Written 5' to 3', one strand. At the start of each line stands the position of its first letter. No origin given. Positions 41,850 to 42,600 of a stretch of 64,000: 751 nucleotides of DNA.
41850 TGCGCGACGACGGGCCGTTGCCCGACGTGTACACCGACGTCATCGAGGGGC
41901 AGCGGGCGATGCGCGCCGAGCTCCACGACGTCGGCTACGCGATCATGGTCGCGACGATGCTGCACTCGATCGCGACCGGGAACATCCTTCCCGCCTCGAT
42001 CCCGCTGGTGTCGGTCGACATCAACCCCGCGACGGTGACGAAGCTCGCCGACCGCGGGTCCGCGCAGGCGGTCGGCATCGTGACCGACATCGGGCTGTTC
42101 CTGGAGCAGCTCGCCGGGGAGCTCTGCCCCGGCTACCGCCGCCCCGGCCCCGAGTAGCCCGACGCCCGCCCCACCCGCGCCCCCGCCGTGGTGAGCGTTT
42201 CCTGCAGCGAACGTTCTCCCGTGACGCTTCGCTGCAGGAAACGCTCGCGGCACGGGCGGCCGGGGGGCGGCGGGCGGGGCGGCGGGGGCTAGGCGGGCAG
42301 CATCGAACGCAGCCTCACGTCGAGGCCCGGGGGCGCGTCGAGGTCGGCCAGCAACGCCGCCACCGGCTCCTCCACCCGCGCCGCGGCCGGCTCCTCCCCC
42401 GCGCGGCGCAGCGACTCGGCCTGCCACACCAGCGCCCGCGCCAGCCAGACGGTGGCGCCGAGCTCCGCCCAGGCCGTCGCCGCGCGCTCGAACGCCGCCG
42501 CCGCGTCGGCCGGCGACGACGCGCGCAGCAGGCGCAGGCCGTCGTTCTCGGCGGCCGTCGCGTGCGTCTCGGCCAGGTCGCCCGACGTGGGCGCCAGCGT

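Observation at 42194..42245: REP-like palindromic repeat family A (two copies: 42194-42245 and 61088-61138)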

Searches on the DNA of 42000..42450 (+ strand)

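Call 46: search_dna_similar(query=window:42186-42253:+, collection=plasmids, mode=distant, max_evalue=1, max_rows=20)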
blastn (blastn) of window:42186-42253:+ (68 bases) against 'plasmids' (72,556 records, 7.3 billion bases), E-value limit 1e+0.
Records with a match: 1; places in all: 1; records where one place covers at least 80% of the query: 0.
Best place of each record, by identity: >=99% 1.
By first word of the organism name: Sinorhizobium 1.
By predicted mobility (MOB-suite, as given by PLSDB): non-mobilizable 1.
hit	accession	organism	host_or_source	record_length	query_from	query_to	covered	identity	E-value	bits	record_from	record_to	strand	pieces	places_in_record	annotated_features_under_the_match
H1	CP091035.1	Sinorhizobium sp. B11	soybean,TY,soil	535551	7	28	32%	100.0%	1e-1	41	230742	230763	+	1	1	none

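Call 47: search_dna_similar(query=window:42186-42253:+, collection=phages, mode=distant, max_evalue=1, max_rows=20)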
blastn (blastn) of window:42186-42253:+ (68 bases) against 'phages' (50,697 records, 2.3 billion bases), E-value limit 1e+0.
No match.

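Call 49: get_annotated_region(hit=H1, flank=1500)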
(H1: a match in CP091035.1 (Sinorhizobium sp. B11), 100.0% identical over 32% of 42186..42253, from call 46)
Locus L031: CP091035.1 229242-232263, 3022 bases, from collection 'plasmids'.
description: Sinorhizobium sp. B11 plasmid p2, complete sequence
organism: Sinorhizobium sp. B11 (NCBI taxid 2904803)
taxonomy: Bacteria; Pseudomonadota; Alphaproteobacteria; Hyphomicrobiales; Rhizobiaceae; Sinorhizobium; Sinorhizobium sp. B11
host: -; source: soybean,TY,soil; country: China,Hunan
typing (MOB-suite, as given by PLSDB): non-mobilizable; mating-pair formation MPF_T
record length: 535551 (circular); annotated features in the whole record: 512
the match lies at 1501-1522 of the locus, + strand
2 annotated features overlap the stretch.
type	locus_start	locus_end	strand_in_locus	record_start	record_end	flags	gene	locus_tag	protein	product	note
CDS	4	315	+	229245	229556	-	-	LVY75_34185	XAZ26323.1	hypothetical protein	-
CDS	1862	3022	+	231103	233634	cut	-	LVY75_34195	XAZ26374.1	DEAD/DEAH box helicase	-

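Call 62: search_rna_families(source=window, start=42000, end=42450, threshold=evalue, max_evalue=10)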
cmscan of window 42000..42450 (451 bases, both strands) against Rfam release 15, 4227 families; matches with E-value up to 10: 10.
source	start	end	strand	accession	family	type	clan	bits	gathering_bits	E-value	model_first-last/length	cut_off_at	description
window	42180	42257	-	RF03685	MIR9677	Gene; miRNA;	-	26.8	90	0.0063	1-87/87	no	MIR9677 microRNA precursor family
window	42171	42266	+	RF03877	mir-3937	Gene; miRNA;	-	22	84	0.058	1-102/102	no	mir-3937 microRNA precursor family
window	42185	42256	-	RF03976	MIR898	Gene; miRNA;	-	21.8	75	0.038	1-154/154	no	MIR898 microRNA precursor family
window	42091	42152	-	RF03917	mir-4449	Gene; miRNA;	-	17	71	5.5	1-69/69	no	mir-4449 microRNA precursor family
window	42184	42252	-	RF03917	mir-4449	Gene; miRNA;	-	16.7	71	6.6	1-69/69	no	mir-4449 microRNA precursor family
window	42313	42367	-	RF02464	Ms_AS-4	Gene; sRNA;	-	16.4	50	3.9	1-82/82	no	Actinobacteria sRNA Ms_AS-4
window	42174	42262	-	RF03795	MIR6201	Gene; miRNA;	-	16.3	69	0.94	1-109/109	no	MIR6201 microRNA precursor family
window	42198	42262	-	RF02470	Ms_IGR-8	Gene; sRNA;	-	15.6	44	0.66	1-63/63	no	Mycobacterium sRNA Ms_IGR-8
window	42022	42076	-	RF01740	gyrA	Cis-reg;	-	12.1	45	7.6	7-73/88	no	gyrA RNA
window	42087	42152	-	RF02133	HOXB13-AS1_2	Gene; lncRNA;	-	10.7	40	6.4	1-81/81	no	HOXB13 antisense RNA 1 conserved region 2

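Call 86: build_rna_model(alignment_id=A6, structure=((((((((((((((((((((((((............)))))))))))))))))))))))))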
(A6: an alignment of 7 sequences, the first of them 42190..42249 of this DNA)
Model R1 built from alignment A6 (7 sequences, 60 columns); structure: as given.
model positions 60; base pairs 24; branch points 0; effective number of sequences 4.62; information 0.93 bits per position. Calibrated on 0.2 Mb of random sequence (short: E-values are rough).
structure used (alignment columns):
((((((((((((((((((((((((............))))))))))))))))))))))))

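Call 87: search_with_rna_model(model_id=R1, sources=[window, L002, L003, L005, L006, L013, L021, L022, L023, L024, L025, L026, L027, L028, L029, L032, L033, L034], max_evalue=1, show_alignments=0)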
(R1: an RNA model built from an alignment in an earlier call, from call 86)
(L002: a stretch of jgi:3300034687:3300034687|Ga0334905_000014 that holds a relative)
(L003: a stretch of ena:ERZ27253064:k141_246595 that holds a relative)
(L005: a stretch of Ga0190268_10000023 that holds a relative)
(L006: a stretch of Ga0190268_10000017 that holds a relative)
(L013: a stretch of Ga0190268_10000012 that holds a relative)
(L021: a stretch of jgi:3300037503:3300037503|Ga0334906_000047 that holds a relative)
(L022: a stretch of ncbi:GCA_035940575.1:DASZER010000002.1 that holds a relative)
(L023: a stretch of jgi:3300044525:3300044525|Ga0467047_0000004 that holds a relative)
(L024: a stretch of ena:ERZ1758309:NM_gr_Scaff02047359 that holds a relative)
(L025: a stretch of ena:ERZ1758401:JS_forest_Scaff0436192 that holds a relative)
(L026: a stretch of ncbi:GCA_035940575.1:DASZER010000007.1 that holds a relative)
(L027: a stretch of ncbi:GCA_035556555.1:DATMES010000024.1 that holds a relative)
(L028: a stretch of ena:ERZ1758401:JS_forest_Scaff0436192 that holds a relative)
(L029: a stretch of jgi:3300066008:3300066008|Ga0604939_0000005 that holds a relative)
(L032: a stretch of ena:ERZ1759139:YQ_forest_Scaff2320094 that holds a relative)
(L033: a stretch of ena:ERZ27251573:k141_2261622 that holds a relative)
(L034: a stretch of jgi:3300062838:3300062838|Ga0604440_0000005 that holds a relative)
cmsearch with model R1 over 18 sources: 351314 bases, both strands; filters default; matches with E-value up to 1: 24.
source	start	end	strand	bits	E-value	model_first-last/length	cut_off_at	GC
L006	611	670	+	77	1.3e-18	1-60/60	no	0.63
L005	466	525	+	75.1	4.2e-18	1-60/60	no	0.65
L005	466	525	-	75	4.5e-18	1-60/60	no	0.65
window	42190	42249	+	73.2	1.4e-17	1-60/60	no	0.63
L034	14886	14945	+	71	6.3e-17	1-60/60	no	0.57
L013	2476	2535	+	70.6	8e-17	1-60/60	no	0.63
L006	611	670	-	70.2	1e-16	1-60/60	no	0.63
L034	14824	14883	+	70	1.2e-16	1-60/60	no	0.6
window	61083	61142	+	64.8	3.6e-15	1-60/60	no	0.67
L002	10997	11056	+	64.8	3.6e-15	1-60/60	no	0.67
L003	4166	4225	+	64.8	3.6e-15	1-60/60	no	0.67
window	42190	42249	-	62.3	1.8e-14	1-60/60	no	0.63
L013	2476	2535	-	59.9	8.5e-14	1-60/60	no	0.63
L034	14886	14945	-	55.6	1.5e-12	1-60/60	no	0.57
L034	14824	14883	-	50.9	3.1e-11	1-60/60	no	0.6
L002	10996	11056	-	48.6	1.4e-10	1-60/60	no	0.67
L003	4165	4225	-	48.6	1.4e-10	1-60/60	no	0.67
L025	4758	4817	+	44.7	1.8e-09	1-60/60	no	0.63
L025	4758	4817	-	43.4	4e-09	1-60/60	no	0.63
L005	2247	2340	-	14.3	0.69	1-60/60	no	0.74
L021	18528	18569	+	14.1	0.8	1-60/60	no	0.79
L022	13720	13761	+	14.1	0.8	1-60/60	no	0.79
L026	3379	3421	+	14.1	0.8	1-60/60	no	0.67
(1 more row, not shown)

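Call 91: build_rna_model(alignment_id=A7, structure=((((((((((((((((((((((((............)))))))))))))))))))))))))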
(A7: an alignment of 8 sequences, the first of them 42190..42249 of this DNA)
Model R2 built from alignment A7 (8 sequences, 60 columns); structure: as given.
model positions 60; base pairs 24; branch points 0; effective number of sequences 5.64; information 0.931 bits per position. Calibrated on 0.2 Mb of random sequence (short: E-values are rough).
structure used (alignment columns):
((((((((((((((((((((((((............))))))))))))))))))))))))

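Call 92: search_with_rna_model(model_id=R2, source=window, filters=off, max_evalue=5)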
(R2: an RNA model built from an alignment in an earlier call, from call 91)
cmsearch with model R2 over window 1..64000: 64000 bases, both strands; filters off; matches with E-value up to 5: 92.
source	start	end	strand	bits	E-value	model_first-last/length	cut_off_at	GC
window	42190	42249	+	71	8.5e-18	1-60/60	no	0.63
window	61083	61142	+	63.9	8.7e-16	1-60/60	no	0.67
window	42190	42249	-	60.3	9.1e-15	1-60/60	no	0.63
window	61083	61141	-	47.9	3.2e-11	1-60/60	no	0.66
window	60851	60912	+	14.5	0.1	1-60/60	no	0.71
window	60851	60912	-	13.5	0.2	1-60/60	no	0.71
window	46707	46750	+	13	0.28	1-60/60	no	0.68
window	25360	25393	-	12.2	0.48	1-60/60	no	0.74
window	2845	2886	-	12.2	0.49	1-60/60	no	0.71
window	10915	10933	+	11.7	0.67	1-60/60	no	0.89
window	40681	40703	-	11.6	0.71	1-60/60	no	0.91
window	40681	40703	+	11.6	0.72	1-60/60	no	0.91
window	22897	22940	-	11.5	0.76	1-60/60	no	0.77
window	50350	50370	-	11.3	0.89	1-60/60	no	0.81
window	43668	43709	+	11.1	0.96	1-60/60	no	0.69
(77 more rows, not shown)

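Call 93: search_with_rna_model(model_id=R2, sources=[L002, L003, L005, L006, L013, L021, L022, L023, L024, L025, L026, L027, L028, L029, L032, L033, L034], max_evalue=5)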
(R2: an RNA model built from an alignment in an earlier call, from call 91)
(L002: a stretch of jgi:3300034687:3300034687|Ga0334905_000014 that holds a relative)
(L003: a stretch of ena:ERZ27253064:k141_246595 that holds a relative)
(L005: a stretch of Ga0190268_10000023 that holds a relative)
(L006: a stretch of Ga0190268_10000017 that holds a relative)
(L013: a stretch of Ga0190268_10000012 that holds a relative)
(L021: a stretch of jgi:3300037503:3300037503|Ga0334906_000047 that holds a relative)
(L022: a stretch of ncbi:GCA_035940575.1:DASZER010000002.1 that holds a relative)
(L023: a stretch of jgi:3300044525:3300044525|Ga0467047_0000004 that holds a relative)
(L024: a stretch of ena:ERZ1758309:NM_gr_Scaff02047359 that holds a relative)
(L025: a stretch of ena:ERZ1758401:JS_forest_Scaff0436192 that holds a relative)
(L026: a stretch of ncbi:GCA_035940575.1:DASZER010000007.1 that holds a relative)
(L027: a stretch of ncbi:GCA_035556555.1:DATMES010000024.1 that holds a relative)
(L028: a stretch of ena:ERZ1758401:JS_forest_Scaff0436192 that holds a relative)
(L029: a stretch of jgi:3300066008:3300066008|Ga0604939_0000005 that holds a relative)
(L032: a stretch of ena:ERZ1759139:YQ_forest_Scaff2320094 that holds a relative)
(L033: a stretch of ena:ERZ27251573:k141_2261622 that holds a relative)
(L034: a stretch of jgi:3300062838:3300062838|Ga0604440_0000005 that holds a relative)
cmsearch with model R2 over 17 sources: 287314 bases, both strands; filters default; matches with E-value up to 5: 23.
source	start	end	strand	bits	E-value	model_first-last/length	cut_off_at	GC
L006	611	670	+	75.4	2e-18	1-60/60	no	0.63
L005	466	525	+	75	2.7e-18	1-60/60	no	0.65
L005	466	525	-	72.5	1.4e-17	1-60/60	no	0.65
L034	14886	14945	+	72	1.9e-17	1-60/60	no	0.57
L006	611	670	-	70.9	3.8e-17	1-60/60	no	0.63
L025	4758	4817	+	68.8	1.5e-16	1-60/60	no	0.63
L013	2476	2535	+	68.5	1.9e-16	1-60/60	no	0.63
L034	14824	14883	+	67.8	3e-16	1-60/60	no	0.6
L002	10997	11056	+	63.9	3.9e-15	1-60/60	no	0.67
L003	4166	4225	+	63.9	3.9e-15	1-60/60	no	0.67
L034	14886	14945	-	62.1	1.3e-14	1-60/60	no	0.57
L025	4758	4817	-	57.1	3.4e-13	1-60/60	no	0.63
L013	2476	2535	-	55.7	8.5e-13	1-60/60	no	0.63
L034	14824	14883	-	48.8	7.6e-11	1-60/60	no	0.6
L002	10997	11055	-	47.9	1.4e-10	1-60/60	no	0.66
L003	4166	4224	-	47.9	1.4e-10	1-60/60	no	0.66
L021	18528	18569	+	16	0.18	1-60/60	no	0.79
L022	13720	13761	+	16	0.18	1-60/60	no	0.79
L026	3379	3421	+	14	0.65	1-60/60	no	0.67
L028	15538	15573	-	12.7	1.5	1-60/60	no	0.81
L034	15826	15894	-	11.8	2.8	1-60/60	no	0.64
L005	7694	7714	+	11.6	3.2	1-60/60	no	0.86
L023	18124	18143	+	11.3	4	1-60/60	no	0.8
